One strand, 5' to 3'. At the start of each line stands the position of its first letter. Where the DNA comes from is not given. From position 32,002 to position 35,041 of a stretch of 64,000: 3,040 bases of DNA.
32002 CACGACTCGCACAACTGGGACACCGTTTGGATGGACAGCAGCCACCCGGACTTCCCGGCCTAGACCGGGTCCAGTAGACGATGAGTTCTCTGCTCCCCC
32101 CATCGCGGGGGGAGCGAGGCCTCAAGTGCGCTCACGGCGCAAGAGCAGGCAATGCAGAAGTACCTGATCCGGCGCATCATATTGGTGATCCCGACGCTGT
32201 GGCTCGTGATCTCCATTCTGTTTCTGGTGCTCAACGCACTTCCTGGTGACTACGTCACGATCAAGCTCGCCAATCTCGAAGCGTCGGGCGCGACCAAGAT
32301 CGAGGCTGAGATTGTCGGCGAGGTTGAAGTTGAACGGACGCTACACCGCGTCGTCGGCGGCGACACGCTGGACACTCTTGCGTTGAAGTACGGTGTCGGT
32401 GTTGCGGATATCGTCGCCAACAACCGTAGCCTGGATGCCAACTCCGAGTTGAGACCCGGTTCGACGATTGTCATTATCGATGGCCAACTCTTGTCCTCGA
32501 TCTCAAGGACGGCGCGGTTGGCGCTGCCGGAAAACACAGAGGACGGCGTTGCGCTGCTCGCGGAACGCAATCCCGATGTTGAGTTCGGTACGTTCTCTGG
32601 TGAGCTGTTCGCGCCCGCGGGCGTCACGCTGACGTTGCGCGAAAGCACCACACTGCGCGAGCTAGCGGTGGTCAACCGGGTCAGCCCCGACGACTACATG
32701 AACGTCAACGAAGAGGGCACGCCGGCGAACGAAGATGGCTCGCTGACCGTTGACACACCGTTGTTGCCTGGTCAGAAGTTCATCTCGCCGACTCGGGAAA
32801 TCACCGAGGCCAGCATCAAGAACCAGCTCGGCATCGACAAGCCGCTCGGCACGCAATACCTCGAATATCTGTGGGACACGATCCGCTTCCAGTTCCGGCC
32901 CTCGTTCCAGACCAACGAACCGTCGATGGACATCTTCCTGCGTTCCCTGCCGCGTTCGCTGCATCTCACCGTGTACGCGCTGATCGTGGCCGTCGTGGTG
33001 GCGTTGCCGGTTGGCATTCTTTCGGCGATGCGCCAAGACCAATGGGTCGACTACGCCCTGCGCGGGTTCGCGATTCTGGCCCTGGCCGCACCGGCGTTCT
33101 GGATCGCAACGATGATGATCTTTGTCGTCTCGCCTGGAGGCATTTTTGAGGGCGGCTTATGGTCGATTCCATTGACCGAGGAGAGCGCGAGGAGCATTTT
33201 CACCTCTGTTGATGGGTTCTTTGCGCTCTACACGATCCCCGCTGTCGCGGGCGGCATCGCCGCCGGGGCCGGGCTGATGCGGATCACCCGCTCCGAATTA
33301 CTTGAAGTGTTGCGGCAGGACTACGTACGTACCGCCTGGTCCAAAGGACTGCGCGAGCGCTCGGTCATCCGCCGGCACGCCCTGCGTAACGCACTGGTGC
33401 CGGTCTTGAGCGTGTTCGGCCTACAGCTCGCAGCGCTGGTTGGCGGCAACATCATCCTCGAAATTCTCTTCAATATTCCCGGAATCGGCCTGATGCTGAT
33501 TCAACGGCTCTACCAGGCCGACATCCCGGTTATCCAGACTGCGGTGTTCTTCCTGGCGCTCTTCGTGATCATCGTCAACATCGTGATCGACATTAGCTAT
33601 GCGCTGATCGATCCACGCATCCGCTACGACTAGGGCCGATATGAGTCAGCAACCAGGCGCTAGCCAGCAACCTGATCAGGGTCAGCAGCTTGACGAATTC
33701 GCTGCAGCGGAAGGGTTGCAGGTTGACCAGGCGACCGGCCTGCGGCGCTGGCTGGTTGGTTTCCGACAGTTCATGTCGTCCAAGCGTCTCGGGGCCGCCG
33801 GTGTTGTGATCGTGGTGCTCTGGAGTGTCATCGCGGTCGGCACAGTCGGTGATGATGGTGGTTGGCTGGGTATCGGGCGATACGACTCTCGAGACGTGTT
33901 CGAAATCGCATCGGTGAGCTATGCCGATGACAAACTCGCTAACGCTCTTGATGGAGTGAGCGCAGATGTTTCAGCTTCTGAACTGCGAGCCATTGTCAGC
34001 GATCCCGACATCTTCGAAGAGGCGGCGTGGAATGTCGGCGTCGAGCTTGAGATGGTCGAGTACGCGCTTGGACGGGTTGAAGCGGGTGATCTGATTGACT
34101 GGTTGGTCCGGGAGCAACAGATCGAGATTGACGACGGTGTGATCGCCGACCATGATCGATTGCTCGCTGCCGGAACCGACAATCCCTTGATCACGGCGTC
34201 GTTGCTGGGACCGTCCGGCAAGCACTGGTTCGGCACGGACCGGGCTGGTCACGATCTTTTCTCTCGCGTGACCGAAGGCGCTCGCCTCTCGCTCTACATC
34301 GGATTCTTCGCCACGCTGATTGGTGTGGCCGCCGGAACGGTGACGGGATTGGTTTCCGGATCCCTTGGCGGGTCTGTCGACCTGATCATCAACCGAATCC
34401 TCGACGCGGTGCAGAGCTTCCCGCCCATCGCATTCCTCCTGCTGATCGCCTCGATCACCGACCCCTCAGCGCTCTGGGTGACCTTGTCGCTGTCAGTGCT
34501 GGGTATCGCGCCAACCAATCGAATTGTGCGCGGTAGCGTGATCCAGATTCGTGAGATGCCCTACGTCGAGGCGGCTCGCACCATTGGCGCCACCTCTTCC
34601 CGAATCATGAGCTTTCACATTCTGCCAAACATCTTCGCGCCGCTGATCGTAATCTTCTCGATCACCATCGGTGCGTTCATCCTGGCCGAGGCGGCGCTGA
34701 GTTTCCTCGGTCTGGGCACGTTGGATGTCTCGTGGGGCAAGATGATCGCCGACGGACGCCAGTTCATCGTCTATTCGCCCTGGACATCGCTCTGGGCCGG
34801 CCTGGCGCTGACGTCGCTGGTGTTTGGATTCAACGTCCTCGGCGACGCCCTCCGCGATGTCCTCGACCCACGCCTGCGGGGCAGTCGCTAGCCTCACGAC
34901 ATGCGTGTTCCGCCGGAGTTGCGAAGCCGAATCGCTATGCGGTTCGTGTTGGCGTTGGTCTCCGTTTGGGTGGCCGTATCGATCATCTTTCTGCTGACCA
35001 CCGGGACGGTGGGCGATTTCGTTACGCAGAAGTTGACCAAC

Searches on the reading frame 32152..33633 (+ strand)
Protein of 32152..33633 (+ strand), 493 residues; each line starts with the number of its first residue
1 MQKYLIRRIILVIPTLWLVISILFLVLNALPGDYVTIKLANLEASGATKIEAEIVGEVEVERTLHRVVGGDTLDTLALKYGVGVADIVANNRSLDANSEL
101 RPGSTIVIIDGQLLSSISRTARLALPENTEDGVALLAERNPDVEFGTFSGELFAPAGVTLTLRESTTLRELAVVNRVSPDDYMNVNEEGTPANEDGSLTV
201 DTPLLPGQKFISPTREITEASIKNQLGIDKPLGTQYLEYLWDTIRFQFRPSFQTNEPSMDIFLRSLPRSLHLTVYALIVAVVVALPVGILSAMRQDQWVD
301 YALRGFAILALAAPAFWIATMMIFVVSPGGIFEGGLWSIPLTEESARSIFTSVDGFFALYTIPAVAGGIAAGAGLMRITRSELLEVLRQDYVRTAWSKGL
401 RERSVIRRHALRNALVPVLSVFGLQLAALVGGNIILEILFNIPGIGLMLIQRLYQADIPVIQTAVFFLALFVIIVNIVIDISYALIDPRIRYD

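Call 8: search_protein_families(library=pfam, proteins=[window:32152-33633:+], max_evalue=0.01)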
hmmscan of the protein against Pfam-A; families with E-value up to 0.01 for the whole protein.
window:32152-33633:+ (493 aa): 3 families
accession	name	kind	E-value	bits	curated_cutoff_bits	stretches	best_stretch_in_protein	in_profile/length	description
PF00528.27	BPD_transp_1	-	7.7e-39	133.8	26.4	1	284-491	1-183/184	Binding-protein-dependent transport system inner membrane component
PF01476.26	LysM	-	2.8e-08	34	20.9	1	65-108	1-42/43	LysM domain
PF19300.4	BPD_transp_1_N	-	9.5e-06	26.2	23.8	0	220-243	49-72/114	Binding-prot-dependent transport system membrane comp, N-term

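Call 52: search_protein_families(library=ncbifam, proteins=[window:32152-33633:+], max_evalue=0.01)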
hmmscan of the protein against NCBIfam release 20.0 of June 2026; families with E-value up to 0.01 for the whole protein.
window:32152-33633:+ (493 aa): 23 families
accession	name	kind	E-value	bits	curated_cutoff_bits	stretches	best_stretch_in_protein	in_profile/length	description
NF045470.1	Opp2B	equivalog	2.1e-72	243.9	350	1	218-491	43-300/300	nickel ABC transporter permease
TIGR02789.1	nickel_nikB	equivalog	1.5e-59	202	447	1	211-491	44-307/314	nickel ABC transporter permease subunit NikB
NF045469.1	Opp1B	equivalog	3.1e-58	197.7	380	1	212-491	46-307/307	nickel/cobalt ABC transporter permease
NF045472.1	Opp4B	equivalog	1.1e-57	195.8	450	2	220-491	50-319/319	oligopeptide ABC transporter permease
NF011661.0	PRK15081.1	equivalog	2.6e-56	191.3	463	2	220-492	49-305/306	glutathione ABC transporter permease GsiC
NF045471.1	Opp3B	equivalog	3.8e-55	187.5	480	2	204-491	29-303/308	oligopeptide ABC transporter permease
NF008161.0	PRK10914.1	equivalog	5.9e-55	186.8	590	2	361-492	206-337/339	dipeptide ABC transporter permease DppB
NF007677.0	PRK10352.1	equivalog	2.3e-53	181.3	433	1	211-492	44-308/314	nickel ABC transporter permease subunit NikB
NF011712.0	PRK15133.1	subfamily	5e-52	177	445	2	220-492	87-361/364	microcin C ABC transporter permease YejB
NF007008.0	PRK09471.1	equivalog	2.1e-50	171.9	388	1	206-492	31-306/306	oligopeptide ABC transporter permease OppB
NF043081.1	MMSYN1_0165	equivalog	1.3e-33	116.6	350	1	230-491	139-385/388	oligopeptide ABC transporter permease OppB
NF011690.0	PRK15110.1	equivalog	3.1e-31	109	432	2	362-488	185-311/321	putrescine export ABC transporter permease SapB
NF045474.1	Opp2C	equivalog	3.8e-07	29.9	300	1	376-428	118-170/236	nickel transporter permease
NF011596.0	PRK15021.1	subfamily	4.8e-06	25.8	439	1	373-483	216-329/341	microcin C ABC transporter permease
NF045476.1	Opp4C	equivalog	2.5e-05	23.7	350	1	255-430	62-210/278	oligopeptide ABC transporter permease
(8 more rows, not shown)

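Call 59: search_solved_structures(query=window:32152-33633:+, max_evalue=1e-10, show_alignments=1)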
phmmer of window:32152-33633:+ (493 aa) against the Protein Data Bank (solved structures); distinct sequences matched with E-value up to 1e-10: 4.
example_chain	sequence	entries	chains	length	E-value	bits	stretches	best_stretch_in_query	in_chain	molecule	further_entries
8z1v_A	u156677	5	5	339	4.6e-49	170.7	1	204-492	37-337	Dipeptide transport system permease protein DppB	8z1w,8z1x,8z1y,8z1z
8z21_A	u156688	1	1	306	1.4e-39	139.4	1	219-492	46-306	Oligopeptide transport system permease protein OppB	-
8wd9_B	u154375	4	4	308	1.3e-30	109.9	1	215-492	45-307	Probable dipeptide-transport integral membrane protein ABC transporter DppB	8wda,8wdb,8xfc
8j5q_B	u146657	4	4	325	2.9e-30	108.8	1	213-492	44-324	Putative peptide transport permease protein Rv1283c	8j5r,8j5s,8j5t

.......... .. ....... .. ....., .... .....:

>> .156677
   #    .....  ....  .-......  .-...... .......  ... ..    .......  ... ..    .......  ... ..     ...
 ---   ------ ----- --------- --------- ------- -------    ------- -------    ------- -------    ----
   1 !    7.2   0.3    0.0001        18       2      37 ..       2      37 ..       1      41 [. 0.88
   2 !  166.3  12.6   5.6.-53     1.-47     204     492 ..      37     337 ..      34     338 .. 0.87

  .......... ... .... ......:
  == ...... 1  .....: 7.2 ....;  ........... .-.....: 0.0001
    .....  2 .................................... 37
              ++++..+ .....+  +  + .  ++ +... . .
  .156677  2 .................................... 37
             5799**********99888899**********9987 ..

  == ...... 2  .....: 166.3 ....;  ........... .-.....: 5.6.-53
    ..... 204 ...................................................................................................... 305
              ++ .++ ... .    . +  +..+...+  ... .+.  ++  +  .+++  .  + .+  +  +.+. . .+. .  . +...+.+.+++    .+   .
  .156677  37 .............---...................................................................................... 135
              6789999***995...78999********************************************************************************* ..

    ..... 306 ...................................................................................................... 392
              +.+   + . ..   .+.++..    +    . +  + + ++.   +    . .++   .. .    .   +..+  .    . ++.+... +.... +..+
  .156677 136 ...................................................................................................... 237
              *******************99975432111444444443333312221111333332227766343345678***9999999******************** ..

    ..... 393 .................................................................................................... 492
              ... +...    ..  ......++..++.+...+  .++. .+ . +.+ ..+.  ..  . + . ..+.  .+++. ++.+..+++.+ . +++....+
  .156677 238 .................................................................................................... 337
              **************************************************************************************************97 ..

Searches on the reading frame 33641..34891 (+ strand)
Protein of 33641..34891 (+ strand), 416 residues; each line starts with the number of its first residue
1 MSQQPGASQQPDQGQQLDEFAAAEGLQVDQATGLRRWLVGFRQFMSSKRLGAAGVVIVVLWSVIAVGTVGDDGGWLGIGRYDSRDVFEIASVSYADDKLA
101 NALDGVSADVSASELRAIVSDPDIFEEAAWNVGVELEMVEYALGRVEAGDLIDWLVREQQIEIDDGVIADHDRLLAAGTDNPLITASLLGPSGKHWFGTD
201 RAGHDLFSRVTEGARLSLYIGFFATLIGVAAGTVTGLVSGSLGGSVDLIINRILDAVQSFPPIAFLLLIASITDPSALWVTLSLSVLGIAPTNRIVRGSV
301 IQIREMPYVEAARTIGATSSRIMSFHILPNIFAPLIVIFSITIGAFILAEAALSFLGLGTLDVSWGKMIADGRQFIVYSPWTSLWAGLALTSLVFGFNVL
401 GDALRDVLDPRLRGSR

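Call 8: search_protein_families(library=pfam, proteins=[window:33641-34891:+], max_evalue=0.01)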
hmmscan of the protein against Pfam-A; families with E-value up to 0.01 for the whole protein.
window:33641-34891:+ (416 aa): 1 family
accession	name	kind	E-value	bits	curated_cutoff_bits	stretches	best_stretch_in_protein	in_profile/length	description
PF00528.27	BPD_transp_1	-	9.8e-28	97.6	26.4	1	232-413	1-183/184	Binding-protein-dependent transport system inner membrane component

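Call 52: search_protein_families(library=ncbifam, proteins=[window:33641-34891:+], max_evalue=0.01)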
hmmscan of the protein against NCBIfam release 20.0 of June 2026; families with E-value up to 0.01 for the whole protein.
window:33641-34891:+ (416 aa): 25 families
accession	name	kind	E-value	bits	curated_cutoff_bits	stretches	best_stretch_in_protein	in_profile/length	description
NF045474.1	Opp2C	equivalog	2.8e-60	203.9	300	1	186-409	11-236/236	nickel transporter permease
NF045476.1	Opp4C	equivalog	3e-60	203.8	350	1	188-411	50-278/278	oligopeptide ABC transporter permease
NF007376.0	PRK09881.1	equivalog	6.8e-59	199.3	434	1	183-415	62-296/298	D,D-dipeptide ABC transporter permease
NF045473.1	Opp1C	equivalog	4.6e-54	183.6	350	1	185-412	38-267/267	nickel/cobalt ABC transporter permease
NF045475.1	Opp3C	equivalog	7.9e-54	183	450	1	194-413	107-328/328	oligopeptide ABC transporter permease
TIGR02790.1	nickel_nikC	equivalog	1.1e-53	182.5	358.45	1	184-409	31-258/258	nickel ABC transporter permease subunit NikC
NF011662.0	PRK15082.1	equivalog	1.4e-52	178.9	484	1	190-413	76-301/303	glutathione ABC transporter permease GsiD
NF007738.0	PRK10417.1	equivalog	1.4e-48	165.8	335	1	185-413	42-272/277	nickel ABC transporter permease subunit NikC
NF011935.0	PRK15406.1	equivalog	1.3e-45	156.4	433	1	192-412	79-301/302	oligopeptide ABC transporter permease OppC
NF008160.0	PRK10913.1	equivalog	5.9e-44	150.7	483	1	190-413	74-299/300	dipeptide ABC transporter permease DppC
NF047573.1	opine_perm_CntC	exception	5.5e-38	130.9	440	1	190-412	47-271/271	staphylopine uptake ABC transporter permease subunit CntC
NF043080.1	MMSYN1_0166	equivalog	1.1e-30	106.7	370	1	187-411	75-304/307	oligopeptide ABC transporter permease OppC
NF011596.0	PRK15021.1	subfamily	4.1e-28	98.4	439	1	190-411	116-338/341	microcin C ABC transporter permease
NF011691.0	PRK15111.1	equivalog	1.3e-25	90.6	379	1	195-408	76-291/296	putrescine export ABC transporter permease SapC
NF045472.1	Opp4B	equivalog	3.1e-09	36.6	450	1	281-413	192-319/319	oligopeptide ABC transporter permease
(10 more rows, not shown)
